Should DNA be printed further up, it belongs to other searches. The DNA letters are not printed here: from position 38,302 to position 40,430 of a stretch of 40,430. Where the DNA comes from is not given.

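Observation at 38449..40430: In-frame fusion of an NtrC-type sigma-54 activator to a membrane anchor and an 11-heme periplasmic cytochrome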

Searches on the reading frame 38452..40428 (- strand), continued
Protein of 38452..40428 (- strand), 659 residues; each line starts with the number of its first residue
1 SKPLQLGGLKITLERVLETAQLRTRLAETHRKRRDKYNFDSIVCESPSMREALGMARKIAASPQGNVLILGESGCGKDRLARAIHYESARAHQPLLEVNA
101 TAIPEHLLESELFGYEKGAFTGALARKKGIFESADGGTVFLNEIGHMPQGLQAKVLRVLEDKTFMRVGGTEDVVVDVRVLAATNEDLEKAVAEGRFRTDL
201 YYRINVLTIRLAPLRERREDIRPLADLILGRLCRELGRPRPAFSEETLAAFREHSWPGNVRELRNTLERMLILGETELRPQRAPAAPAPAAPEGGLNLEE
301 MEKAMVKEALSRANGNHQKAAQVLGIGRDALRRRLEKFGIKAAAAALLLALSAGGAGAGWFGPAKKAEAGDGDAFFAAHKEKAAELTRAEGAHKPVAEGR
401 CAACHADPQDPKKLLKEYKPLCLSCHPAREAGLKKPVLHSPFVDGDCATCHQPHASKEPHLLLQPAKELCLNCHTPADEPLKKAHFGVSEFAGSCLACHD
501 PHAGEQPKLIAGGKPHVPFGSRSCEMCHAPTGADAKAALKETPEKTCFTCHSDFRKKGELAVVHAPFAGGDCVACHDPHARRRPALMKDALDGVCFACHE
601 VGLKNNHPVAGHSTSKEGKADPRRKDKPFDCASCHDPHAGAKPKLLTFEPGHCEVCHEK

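Call 33: find_homologous_proteins(query=window:38452-40428:-, max_evalue=1e-60)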
Query window:38452-40428:- (659 aa): 7156 proteins with E <= 1e-60 among 8000 candidates; the best 120 are listed.
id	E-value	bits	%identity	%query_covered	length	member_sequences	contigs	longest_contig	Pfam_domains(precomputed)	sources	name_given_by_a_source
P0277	0.0e+0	1503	100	100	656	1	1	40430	PF09699.16,PF14537.12,PF00158.33,PF25601.2,PF02954.26,PF14532.13,PF07728.21,PF14522.12,PF22113.2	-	-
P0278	0.0e+0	1315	87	100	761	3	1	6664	PF09699.16,PF14537.12,PF00158.33,PF25601.2,PF02954.26,PF14532.13,PF07728.21,PF00072.31,PF14522.12,PF22113.2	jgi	jgi:predicted CXXCH cytochrome family protein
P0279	0.0e+0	1244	84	100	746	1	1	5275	PF09699.16,PF14537.12,PF00158.33,PF25601.2,PF02954.26,PF14532.13,PF07728.21,PF00072.31,PF14522.12,PF22113.2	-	-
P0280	6.3e-281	952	64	100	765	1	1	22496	PF09699.16,PF14537.12,PF00158.33,PF25601.2,PF02954.26,PF14532.13,PF07728.21,PF00072.31,PF14522.12,PF22113.2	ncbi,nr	ncbi:MAG: sigma 54-interacting transcriptional regulator [Elusimicrobia bacterium]|nr:sigma 54-inter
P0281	3.2e-269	913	62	100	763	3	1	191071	PF09699.16,PF14537.12,PF00158.33,PF25601.2,PF02954.26,PF14532.13,PF07728.21,PF00072.31,PF14522.12,PF22113.2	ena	-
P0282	6.7e-269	912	62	100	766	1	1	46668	PF09699.16,PF14537.12,PF00158.33,PF25601.2,PF02954.26,PF14532.13,PF07728.21,PF00072.31,PF14522.12,PF22113.2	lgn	-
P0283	2.7e-265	900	60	100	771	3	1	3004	PF09699.16,PF14537.12,PF22678.2,PF00158.33,PF25601.2,PF02954.26,PF02085.22,PF14532.13,PF00072.31,PF14522.12,PF22113.2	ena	-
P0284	2.0e-264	897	61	100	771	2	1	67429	PF09699.16,PF14537.12,PF22678.2,PF00158.33,PF25601.2,PF02954.26,PF02085.22,PF14532.13,PF07728.21,PF00072.31,PF14522.12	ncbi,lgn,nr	ncbi:MAG: sigma 54-interacting transcriptional regulator [Elusimicrobiota bacterium]|nr:sigma 54-int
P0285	7.9e-264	895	61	100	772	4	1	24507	PF09699.16,PF14537.12,PF00158.33,PF25601.2,PF02954.26,PF14532.13,PF07728.21,PF00072.31,PF14522.12,PF22113.2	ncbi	-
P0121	1.6e-263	894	61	100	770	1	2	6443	PF09699.16,PF14537.12,PF00158.33,PF25601.2,PF02954.26,PF14532.13,PF07728.21,PF00072.31,PF14522.12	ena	-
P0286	3.7e-263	893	61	100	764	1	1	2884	PF09699.16,PF14537.12,PF00158.33,PF25601.2,PF02954.26,PF14532.13,PF00072.31,PF14522.12,PF22113.2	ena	-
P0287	9.7e-263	892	60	100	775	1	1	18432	PF09699.16,PF14537.12,PF00158.33,PF25601.2,PF02954.26,PF02085.22,PF14532.13,PF00072.31,PF14522.12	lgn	-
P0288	5.2e-262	889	61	100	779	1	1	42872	PF09699.16,PF14537.12,PF00158.33,PF25601.2,PF02954.26,PF14532.13,PF00072.31,PF14522.12,PF22113.2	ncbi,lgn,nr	ncbi:MAG: sigma 54-interacting transcriptional regulator [Elusimicrobia bacterium]|nr:sigma 54-inter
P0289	6.5e-262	889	60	100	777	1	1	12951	PF09699.16,PF14537.12,PF00158.33,PF25601.2,PF02954.26,PF14532.13,PF00072.31,PF14522.12,PF22113.2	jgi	jgi:predicted CXXCH cytochrome family protein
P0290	7.2e-262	889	60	100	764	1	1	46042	PF09699.16,PF14537.12,PF00158.33,PF25601.2,PF02954.26,PF14532.13,PF00072.31,PF14522.12,PF22113.2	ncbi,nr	ncbi:MAG: sigma 54-interacting transcriptional regulator [Elusimicrobia bacterium]|nr:sigma 54-inter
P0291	3.6e-261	886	61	100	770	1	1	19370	PF09699.16,PF14537.12,PF00158.33,PF25601.2,PF02954.26,PF14532.13,PF00072.31,PF14522.12,PF22113.2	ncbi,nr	ncbi:MAG: sigma 54-interacting transcriptional regulator [Elusimicrobia bacterium]|nr:sigma 54-inter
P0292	1.5e-259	881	60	100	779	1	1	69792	PF09699.16,PF14537.12,PF22678.2,PF00158.33,PF25601.2,PF02954.26,PF14532.13,PF07728.21,PF00072.31,PF14522.12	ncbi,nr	ncbi:MAG: sigma 54-interacting transcriptional regulator [Elusimicrobia bacterium]|nr:sigma 54-inter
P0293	6.8e-259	879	61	100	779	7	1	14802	PF09699.16,PF14537.12,PF00158.33,PF25601.2,PF02954.26,PF02085.22,PF14532.13,PF00072.31,PF14522.12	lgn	-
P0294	4.7e-258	876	60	100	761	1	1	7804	PF09699.16,PF14537.12,PF00158.33,PF25601.2,PF02954.26,PF14532.13,PF07728.21,PF00072.31,PF14522.12,PF22113.2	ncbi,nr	ncbi:MAG: sigma 54-interacting transcriptional regulator [Elusimicrobia bacterium]|nr:sigma 54-inter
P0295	6.0e-258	876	60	100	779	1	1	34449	PF09699.16,PF14537.12,PF00158.33,PF25601.2,PF02954.26,PF14532.13,PF00072.31,PF14522.12,PF22113.2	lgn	-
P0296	9.2e-258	875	59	100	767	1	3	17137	PF09699.16,PF14537.12,PF00158.33,PF25601.2,PF02954.26,PF18024.8,PF14532.13,PF00072.31,PF14522.12,PF22113.2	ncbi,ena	ncbi:MAG: sigma 54-interacting transcriptional regulator [Elusimicrobiota bacterium]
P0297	1.5e-256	871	61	100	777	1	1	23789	PF09699.16,PF14537.12,PF00158.33,PF25601.2,PF02954.26,PF14532.13,PF07728.21,PF00072.31,PF14522.12,PF22113.2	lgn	-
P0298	9.7e-256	868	60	100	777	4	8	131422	PF09699.16,PF14537.12,PF00158.33,PF25601.2,PF02954.26,PF14532.13,PF00072.31,PF14522.12,PF22113.2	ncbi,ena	-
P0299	1.2e-250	852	58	100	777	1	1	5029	PF09699.16,PF14537.12,PF00158.33,PF25601.2,PF02954.26,PF14532.13,PF07728.21,PF00072.31,PF14522.12,PF22113.2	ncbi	-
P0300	2.6e-249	847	59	100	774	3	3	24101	PF09699.16,PF14537.12,PF00158.33,PF25601.2,PF02954.26,PF14532.13,PF07728.21,PF00072.31,PF14522.12,PF22113.2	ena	-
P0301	4.8e-245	833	57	100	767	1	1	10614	PF09699.16,PF14537.12,PF00158.33,PF25601.2,PF02954.26,PF14532.13,PF00072.31,PF14522.12,PF22113.2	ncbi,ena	ncbi:MAG: sigma 54-interacting transcriptional regulator [Elusimicrobiota bacterium]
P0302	4.9e-241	820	59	95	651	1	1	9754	PF09699.16,PF14537.12,PF00158.33,PF25601.2,PF02954.26,PF14532.13,PF07728.21,PF14522.12,PF22113.2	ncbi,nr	ncbi:MAG: sigma 54-interacting transcriptional regulator, partial [Elusimicrobia bacterium]|nr:sigma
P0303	2.8e-226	771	60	87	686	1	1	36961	PF09699.16,PF14537.12,PF00158.33,PF25601.2,PF02954.26,PF14532.13,PF07728.21,PF00072.31,PF14522.12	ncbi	ncbi:MAG: hypothetical protein A2V88_12530, partial [Elusimicrobia bacterium RBG_16_66_12]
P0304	7.4e-223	760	56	100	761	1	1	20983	PF09699.16,PF14537.12,PF00158.33,PF25601.2,PF02954.26,PF14532.13,PF07728.21,PF00072.31,PF14522.12,PF22113.2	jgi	jgi:predicted CXXCH cytochrome family protein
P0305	5.3e-214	731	56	97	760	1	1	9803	PF09699.16,PF00158.33,PF25601.2,PF02954.26,PF14532.13,PF00072.31,PF14522.12,PF22113.2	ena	-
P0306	5.3e-211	721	60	87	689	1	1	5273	PF09699.16,PF14537.12,PF00158.33,PF25601.2,PF02954.26,PF14532.13,PF00072.31,PF14522.12,PF22113.2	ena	-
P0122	1.6e-189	650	65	69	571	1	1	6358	PF09699.16,PF00158.33,PF25601.2,PF02954.26,PF14532.13,PF07728.21,PF00072.31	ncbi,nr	ncbi:MAG: sigma 54-interacting transcriptional regulator, partial [Elusimicrobia bacterium]|nr:sigma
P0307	2.2e-178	613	82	52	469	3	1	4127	PF00158.33,PF25601.2,PF02954.26,PF14532.13,PF07728.21,PF00072.31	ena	-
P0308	1.7e-154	534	70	51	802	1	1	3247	PF00158.33,PF17170.11,PF25601.2,PF02954.26,PF01436.28,PF14532.13,PF07728.21,PF00072.31,PF06739.18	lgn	-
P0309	1.4e-143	498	66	51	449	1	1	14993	PF00158.33,PF25601.2,PF02954.26,PF14532.13,PF07728.21,PF00072.31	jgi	-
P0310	2.3e-142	494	66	52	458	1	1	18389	PF00158.33,PF25601.2,PF02954.26,PF14532.13,PF07728.21,PF00072.31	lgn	-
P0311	5.1e-141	489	65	52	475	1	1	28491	PF00158.33,PF25601.2,PF02954.26,PF14532.13,PF07728.21,PF00072.31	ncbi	ncbi:MAG: sigma-54 dependent transcriptional regulator [Elusimicrobiota bacterium]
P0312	1.6e-139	485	65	52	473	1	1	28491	PF00158.33,PF25601.2,PF02954.26,PF14532.13,PF07728.21,PF00072.31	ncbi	ncbi:MAG: sigma-54 dependent transcriptional regulator [Elusimicrobiota bacterium]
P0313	4.5e-132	460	64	52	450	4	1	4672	PF00158.33,PF07724.21,PF25601.2,PF02954.26,PF00004.36,PF14532.13,PF07728.21,PF00072.31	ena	-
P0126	1.2e-126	442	60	52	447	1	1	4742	PF00158.33,PF25601.2,PF02954.26,PF14532.13,PF07728.21,PF00072.31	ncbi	-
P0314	1.2e-126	442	61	52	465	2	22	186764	PF00158.33,PF25601.2,PF02954.26,PF14532.13,PF07728.21,PF00072.31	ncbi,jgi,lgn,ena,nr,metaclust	ncbi:MAG: hypothetical protein AUJ52_06150 [Elusimicrobia bacterium CG1_02_63_36]|nr:MAG: hypothetic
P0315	2.6e-125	438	56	52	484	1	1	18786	PF00158.33,PF25601.2,PF02954.26,PF18024.8,PF14532.13,PF00072.31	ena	-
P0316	1.3e-124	435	56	52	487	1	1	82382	PF00158.33,PF25601.2,PF02954.26,PF14532.13,PF07728.21,PF00072.31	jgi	jgi:DNA-binding NtrC family response regulator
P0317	2.8e-116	408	58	52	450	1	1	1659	PF00158.33,PF25601.2,PF02954.26,PF14532.13,PF07728.21,PF00072.31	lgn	-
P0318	9.3e-112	393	56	52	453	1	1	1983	PF00158.33,PF25601.2,PF02954.26,PF14532.13,PF07728.21,PF00072.31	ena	-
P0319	1.3e-111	392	55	52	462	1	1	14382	PF00158.33,PF25601.2,PF02954.26,PF14532.13,PF07728.21,PF00072.31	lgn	-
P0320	7.4e-108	380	54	52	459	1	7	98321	PF00158.33,PF25601.2,PF02954.26,PF14532.13,PF07728.21,PF00072.31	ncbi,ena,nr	ncbi:MAG: sigma-54 dependent transcriptional regulator [Elusimicrobia bacterium]|nr:sigma-54 depende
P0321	2.6e-103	365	51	52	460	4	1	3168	PF00158.33,PF25601.2,PF02954.26,PF00004.36,PF14532.13,PF07728.21,PF00072.31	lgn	-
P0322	1.3e-100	356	53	51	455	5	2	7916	PF00158.33,PF25601.2,PF02954.26,PF00004.36,PF14532.13,PF07728.21,PF00072.31,PF13191.13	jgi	jgi:two-component system response regulator AtoC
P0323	1.5e-100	356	51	52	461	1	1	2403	PF00158.33,PF25601.2,PF02954.26,PF00004.36,PF14532.13,PF07728.21,PF00072.31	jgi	jgi:DNA-binding NtrC family response regulator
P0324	1.6e-98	349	52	52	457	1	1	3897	PF00158.33,PF25601.2,PF02954.26,PF00004.36,PF14532.13,PF07728.21,PF00072.31,PF01078.28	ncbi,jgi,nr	ncbi:MAG TPA: sigma-54 dependent transcriptional regulator [Planctomycetota bacterium]|nr:sigma-54 d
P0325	1.6e-98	349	52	52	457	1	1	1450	PF00158.33,PF25601.2,PF02954.26,PF00004.36,PF14532.13,PF07728.21,PF00072.31,PF01078.28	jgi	-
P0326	1.4e-97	346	51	52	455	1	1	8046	PF00158.33,PF25601.2,PF02954.26,PF00004.36,PF14532.13,PF07728.21,PF00072.31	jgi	jgi:DNA-binding NtrC family response regulator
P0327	1.5e-97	346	51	51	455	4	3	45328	PF00158.33,PF25601.2,PF02954.26,PF00004.36,PF14532.13,PF07728.21,PF00072.31,PF01078.28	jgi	jgi:two-component system, NtrC family, response regulator AtoC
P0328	3.7e-97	344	52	52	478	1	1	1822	PF00158.33,PF25601.2,PF02954.26,PF00004.36,PF14532.13,PF07728.21,PF00072.31,PF01078.28,PF13191.13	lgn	-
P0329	4.5e-97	344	52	52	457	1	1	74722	PF00158.33,PF25601.2,PF02954.26,PF00004.36,PF14532.13,PF07728.21,PF00072.31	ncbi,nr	ncbi:MAG: sigma-54-dependent Fis family transcriptional regulator [Planctomycetes bacterium]|nr:sigm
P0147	5.9e-97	344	50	52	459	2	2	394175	PF00158.33,PF07724.21,PF25601.2,PF02954.26,PF00004.36,PF14532.13,PF07728.21,PF00072.31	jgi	-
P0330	9.9e-97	343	53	51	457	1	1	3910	PF20030.6,PF00158.33,PF25601.2,PF02954.26,PF14532.13,PF07728.21,PF00072.31,PF01078.28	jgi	-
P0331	2.4e-96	342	51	51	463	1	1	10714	PF00158.33,PF07724.21,PF25601.2,PF02954.26,PF00004.36,PF14532.13,PF07728.21,PF00072.31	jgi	jgi:two-component system response regulator AtoC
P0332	4.0e-96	341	49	52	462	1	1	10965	PF00158.33,PF07724.21,PF25601.2,PF02954.26,PF00004.36,PF14532.13,PF07728.21,PF00072.31,PF01078.28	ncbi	-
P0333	1.1e-95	340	50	50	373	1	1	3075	PF00158.33,PF07724.21,PF25601.2,PF02954.26,PF00004.36,PF14532.13,PF07728.21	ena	-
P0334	1.9e-95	339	51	51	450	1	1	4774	PF00158.33,PF25601.2,PF02954.26,PF00004.36,PF14532.13,PF07728.21,PF00072.31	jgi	-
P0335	2.6e-95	338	49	53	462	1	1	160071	PF00158.33,PF25601.2,PF02954.26,PF00004.36,PF14532.13,PF07728.21,PF00072.31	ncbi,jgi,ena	-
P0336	2.8e-95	338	48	51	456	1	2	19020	PF00158.33,PF25601.2,PF02954.26,PF14532.13,PF07728.21,PF00072.31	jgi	jgi:DNA-binding NtrC family response regulator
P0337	3.2e-95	338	50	52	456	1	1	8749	PF00158.33,PF25601.2,PF02954.26,PF00004.36,PF14532.13,PF07728.21,PF00072.31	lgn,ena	-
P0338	3.3e-95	338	51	51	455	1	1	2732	PF00158.33,PF25601.2,PF02954.26,PF00004.36,PF14532.13,PF07728.21,PF00072.31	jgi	jgi:two-component system, NtrC family, response regulator AtoC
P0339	3.4e-95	338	51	51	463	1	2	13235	PF00158.33,PF07724.21,PF25601.2,PF02954.26,PF00004.36,PF14532.13,PF07728.21,PF00072.31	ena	-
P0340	6.0e-95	337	49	51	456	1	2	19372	PF00158.33,PF07724.21,PF25601.2,PF02954.26,PF00004.36,PF14532.13,PF07728.21,PF00072.31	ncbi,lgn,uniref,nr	ncbi:sigma-54 dependent transcriptional regulator [Malonomonas rubra]|uniref:sigma-54-dependent tran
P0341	7.3e-95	337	49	52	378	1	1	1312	PF00158.33,PF25601.2,PF02954.26,PF00004.36,PF14532.13,PF07728.21,PF00072.31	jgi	jgi:DNA-binding NtrC family response regulator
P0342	7.9e-95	337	50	51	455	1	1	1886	PF00158.33,PF25601.2,PF02954.26,PF00004.36,PF14532.13,PF07728.21,PF00072.31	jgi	-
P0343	1.5e-94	336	50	52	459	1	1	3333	PF00158.33,PF25601.2,PF02954.26,PF00004.36,PF14532.13,PF07728.21,PF00072.31,PF13191.13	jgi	jgi:two-component system response regulator AtoC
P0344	1.5e-94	336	51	52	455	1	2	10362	PF00158.33,PF25601.2,PF02954.26,PF00004.36,PF14532.13,PF07728.21,PF00072.31,PF01078.28,PF13191.13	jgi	jgi:DNA-binding NtrC family response regulator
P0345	1.7e-94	336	50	51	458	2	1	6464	PF00158.33,PF25601.2,PF02954.26,PF00004.36,PF14532.13,PF07728.21,PF00072.31,PF13191.13,PF13556.13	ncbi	-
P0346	1.8e-94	336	50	51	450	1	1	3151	PF00158.33,PF25601.2,PF02954.26,PF00004.36,PF14532.13,PF07728.21,PF00072.31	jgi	-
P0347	3.1e-94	335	47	51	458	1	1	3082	PF00158.33,PF25601.2,PF02954.26,PF14532.13,PF07728.21,PF00072.31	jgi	-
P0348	3.4e-94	335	50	51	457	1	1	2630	PF00158.33,PF25601.2,PF02954.26,PF00004.36,PF14532.13,PF07728.21,PF00072.31,PF01078.28,PF13191.13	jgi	jgi:DNA-binding NtrC family response regulator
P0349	3.6e-94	335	49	52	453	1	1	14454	PF00158.33,PF25601.2,PF02954.26,PF14532.13,PF07728.21,PF00072.31,PF01078.28,PF13191.13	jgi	jgi:DNA-binding NtrC family response regulator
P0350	3.7e-94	335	49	52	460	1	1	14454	PF00158.33,PF25601.2,PF02954.26,PF14532.13,PF07728.21,PF00072.31,PF01078.28,PF13191.13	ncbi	-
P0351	4.5e-94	334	48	51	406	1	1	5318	PF00158.33,PF07724.21,PF25601.2,PF02954.26,PF00004.36,PF14532.13,PF07728.21,PF00072.31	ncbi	-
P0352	4.7e-94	334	47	51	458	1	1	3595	PF00158.33,PF25601.2,PF02954.26,PF14532.13,PF07728.21,PF00072.31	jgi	-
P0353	6.2e-94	334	48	51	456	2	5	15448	PF00158.33,PF07724.21,PF25601.2,PF02954.26,PF14532.13,PF07728.21,PF00072.31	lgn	-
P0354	6.5e-94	334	48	51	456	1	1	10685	PF00158.33,PF07724.21,PF25601.2,PF02954.26,PF00004.36,PF14532.13,PF07728.21,PF00072.31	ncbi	-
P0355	6.9e-94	334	47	51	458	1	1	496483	PF00158.33,PF25601.2,PF02954.26,PF14532.13,PF07728.21,PF00072.31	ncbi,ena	-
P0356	7.4e-94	334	50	51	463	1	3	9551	PF00158.33,PF07724.21,PF25601.2,PF02954.26,PF00004.36,PF14532.13,PF07728.21,PF00072.31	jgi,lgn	jgi:two-component system response regulator AtoC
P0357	8.1e-94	333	47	51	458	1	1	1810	PF00158.33,PF25601.2,PF02954.26,PF14532.13,PF07728.21,PF00072.31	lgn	-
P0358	1.1e-93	333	48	51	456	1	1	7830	PF00158.33,PF07724.21,PF25601.2,PF02954.26,PF14532.13,PF07728.21,PF00072.31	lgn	-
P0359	1.2e-93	333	47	52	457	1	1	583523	PF00158.33,PF25601.2,PF02954.26,PF14532.13,PF07728.21,PF00072.31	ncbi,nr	ncbi:MAG: sigma-54 dependent transcriptional regulator [Desulfuromonadales bacterium]|nr:sigma-54 de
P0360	1.3e-93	333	47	51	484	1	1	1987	PF00158.33,PF07724.21,PF25601.2,PF02954.26,PF00004.36,PF14532.13,PF07728.21,PF00072.31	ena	-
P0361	1.4e-93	333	49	52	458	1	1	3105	PF20030.6,PF00158.33,PF25601.2,PF02954.26,PF00004.36,PF14532.13,PF07728.21,PF00072.31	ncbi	-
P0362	1.6e-93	332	50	51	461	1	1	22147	PF20030.6,PF00158.33,PF07724.21,PF25601.2,PF02954.26,PF14532.13,PF07728.21,PF00072.31,PF01078.28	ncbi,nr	ncbi:MAG: sigma-54-dependent Fis family transcriptional regulator [Candidatus Rokubacteria bacterium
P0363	1.8e-93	332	50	51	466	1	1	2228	PF00158.33,PF25601.2,PF02954.26,PF00004.36,PF14532.13,PF07728.21,PF00072.31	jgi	jgi:DNA-binding NtrC family response regulator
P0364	1.9e-93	332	48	51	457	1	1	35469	PF00158.33,PF07724.21,PF25601.2,PF02954.26,PF00004.36,PF14532.13,PF07728.21,PF00072.31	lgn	-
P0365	2.9e-93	332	50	52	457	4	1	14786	PF00158.33,PF25601.2,PF02954.26,PF14532.13,PF07728.21,PF00072.31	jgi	-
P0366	4.4e-93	331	49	51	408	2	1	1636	PF00158.33,PF25601.2,PF02954.26,PF14532.13,PF07728.21,PF00072.31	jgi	jgi:DNA-binding NtrC family response regulator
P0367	4.7e-93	331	49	51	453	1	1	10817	PF00158.33,PF25601.2,PF02954.26,PF14532.13,PF07728.21,PF00072.31,PF13191.13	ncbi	-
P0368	5.1e-93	331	48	51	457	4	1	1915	PF00158.33,PF25601.2,PF02954.26,PF14532.13,PF07728.21,PF00072.31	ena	-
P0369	5.5e-93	331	47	51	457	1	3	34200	PF00158.33,PF25601.2,PF02954.26,PF14532.13,PF07728.21,PF00072.31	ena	-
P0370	7.0e-93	330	47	51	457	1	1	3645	PF00158.33,PF07724.21,PF25601.2,PF02954.26,PF00004.36,PF14532.13,PF07728.21,PF00072.31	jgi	-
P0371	8.4e-93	330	47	51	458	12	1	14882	PF00158.33,PF25601.2,PF02954.26,PF14532.13,PF07728.21,PF00072.31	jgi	jgi:DNA-binding NtrC family response regulator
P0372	9.6e-93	330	48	51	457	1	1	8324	PF00158.33,PF25601.2,PF02954.26,PF00004.36,PF14532.13,PF07728.21,PF00072.31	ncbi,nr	ncbi:MAG: sigma-54 dependent transcriptional regulator [Desulfuromonadales bacterium]|nr:sigma-54 de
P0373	1.1e-92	330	50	51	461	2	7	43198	PF20030.6,PF00158.33,PF25601.2,PF02954.26,PF14532.13,PF07728.21,PF00072.31,PF01078.28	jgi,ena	jgi:DNA-binding NtrC family response regulator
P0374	1.6e-92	329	48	53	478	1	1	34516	PF00158.33,PF07724.21,PF25601.2,PF02954.26,PF00004.36,PF14532.13,PF07728.21,PF00072.31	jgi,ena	-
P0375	1.6e-92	329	50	52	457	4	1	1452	PF00158.33,PF25601.2,PF02954.26,PF14532.13,PF07728.21,PF00072.31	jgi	jgi:DNA-binding NtrC family response regulator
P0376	1.9e-92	329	47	52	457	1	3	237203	PF00158.33,PF25601.2,PF02954.26,PF14532.13,PF07728.21,PF00072.31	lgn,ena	-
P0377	1.9e-92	329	47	52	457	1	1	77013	PF00158.33,PF25601.2,PF02954.26,PF14532.13,PF07728.21,PF00072.31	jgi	-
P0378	2.0e-92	329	47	51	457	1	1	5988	PF00158.33,PF07724.21,PF25601.2,PF02954.26,PF14532.13,PF07728.21,PF00072.31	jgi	-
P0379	2.1e-92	329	47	51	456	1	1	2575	PF00158.33,PF07724.21,PF25601.2,PF02954.26,PF00004.36,PF14532.13,PF07728.21,PF00072.31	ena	-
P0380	2.3e-92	329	47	52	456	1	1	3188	PF00158.33,PF07724.21,PF25601.2,PF02954.26,PF14532.13,PF07728.21,PF00072.31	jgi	-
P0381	3.0e-92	328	49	52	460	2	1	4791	PF00158.33,PF25601.2,PF02954.26,PF14532.13,PF07728.21,PF00072.31,PF13191.13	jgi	-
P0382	3.2e-92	328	47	51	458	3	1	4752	PF00158.33,PF25601.2,PF02954.26,PF14532.13,PF07728.21,PF00072.31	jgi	jgi:DNA-binding NtrC family response regulator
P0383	3.3e-92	328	47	51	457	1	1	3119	PF00158.33,PF07724.21,PF25601.2,PF02954.26,PF00004.36,PF14532.13,PF07728.21,PF00072.31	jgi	jgi:DNA-binding NtrC family response regulator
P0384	3.6e-92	328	50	51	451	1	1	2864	PF00158.33,PF25601.2,PF02954.26,PF00004.36,PF14532.13,PF07728.21,PF00072.31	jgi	-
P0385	3.7e-92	328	47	51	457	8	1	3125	PF00158.33,PF07724.21,PF25601.2,PF02954.26,PF14532.13,PF07728.21,PF00072.31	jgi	-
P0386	3.8e-92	328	47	51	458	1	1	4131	PF00158.33,PF25601.2,PF02954.26,PF14532.13,PF07728.21,PF00072.31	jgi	jgi:DNA-binding NtrC family response regulator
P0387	4.1e-92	328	49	52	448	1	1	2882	PF00158.33,PF25601.2,PF02954.26,PF00004.36,PF14532.13,PF07728.21,PF00072.31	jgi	jgi:two-component system, NtrC family, response regulator AtoC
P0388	4.4e-92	328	47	51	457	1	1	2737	PF00158.33,PF25601.2,PF02954.26,PF14532.13,PF07728.21,PF00072.31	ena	-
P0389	4.6e-92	328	47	52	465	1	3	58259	PF00158.33,PF25601.2,PF02954.26,PF14532.13,PF07728.21,PF00072.31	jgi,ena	jgi:DNA-binding NtrC family response regulator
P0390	4.9e-92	328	47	51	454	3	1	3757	PF00158.33,PF25601.2,PF02954.26,PF14532.13,PF07728.21,PF00072.31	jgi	-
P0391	4.9e-92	328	49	51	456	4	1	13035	PF00158.33,PF07724.21,PF25601.2,PF02954.26,PF00004.36,PF14532.13,PF07728.21,PF00072.31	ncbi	-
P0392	5.1e-92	328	48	52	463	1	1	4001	PF20030.6,PF00158.33,PF25601.2,PF02954.26,PF14532.13,PF07728.21,PF00072.31,PF01078.28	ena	-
